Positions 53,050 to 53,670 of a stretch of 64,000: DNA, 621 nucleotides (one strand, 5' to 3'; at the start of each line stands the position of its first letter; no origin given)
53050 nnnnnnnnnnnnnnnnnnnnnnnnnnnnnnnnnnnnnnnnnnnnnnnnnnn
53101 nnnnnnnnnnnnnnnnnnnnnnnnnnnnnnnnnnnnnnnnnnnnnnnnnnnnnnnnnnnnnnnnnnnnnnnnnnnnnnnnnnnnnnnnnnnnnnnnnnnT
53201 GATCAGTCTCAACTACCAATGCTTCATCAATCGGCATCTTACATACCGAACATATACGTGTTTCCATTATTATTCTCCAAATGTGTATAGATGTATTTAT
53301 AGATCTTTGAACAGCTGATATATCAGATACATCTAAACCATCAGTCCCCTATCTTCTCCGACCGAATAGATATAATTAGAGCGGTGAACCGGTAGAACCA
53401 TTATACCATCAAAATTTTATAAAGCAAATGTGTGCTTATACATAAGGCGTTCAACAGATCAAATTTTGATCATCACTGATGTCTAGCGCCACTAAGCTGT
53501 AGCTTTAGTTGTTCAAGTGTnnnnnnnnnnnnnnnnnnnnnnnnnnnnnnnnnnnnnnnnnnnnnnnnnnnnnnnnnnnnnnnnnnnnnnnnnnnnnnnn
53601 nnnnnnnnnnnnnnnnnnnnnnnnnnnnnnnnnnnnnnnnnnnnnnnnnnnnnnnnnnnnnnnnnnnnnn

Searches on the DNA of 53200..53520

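Call 73: search_rna_families(source=window, start=53200, end=53520, threshold=evalue, max_evalue=10)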
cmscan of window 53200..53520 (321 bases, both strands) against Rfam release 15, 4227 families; matches with E-value up to 10: 6.
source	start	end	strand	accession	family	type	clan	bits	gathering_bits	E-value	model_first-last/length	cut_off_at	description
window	53288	53335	+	RF04052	mir-466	Gene; miRNA;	-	17.4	85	1.1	1-80/80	no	mir-466 microRNA precursor family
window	53406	53481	-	RF00049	SNORD36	Gene; snRNA; snoRNA; CD-box;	CL00051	15.8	30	8.3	1-77/77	no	Small nucleolar RNA SNORD36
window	53283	53332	+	RF01202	sn2991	Gene; snRNA; snoRNA; CD-box;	-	14.4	60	8.6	1-98/98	no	Small nucleolar RNA sn2991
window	53389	53489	-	RF02150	MESTIT1_3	Gene; lncRNA;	-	12.5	60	2.6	1-99/99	no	MEST intronic transcript 1, antisense RNA conserved region 3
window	53452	53482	-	RF00189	SNORD95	Gene; snRNA; snoRNA; CD-box;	-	12.3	55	7.8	1-68/68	no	Small nucleolar RNA SNORD95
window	53371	53480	-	RF01259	snR63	Gene; snRNA; snoRNA; CD-box;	CL00061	10.9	50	1.3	1-255/255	no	Small nucleolar RNA snR63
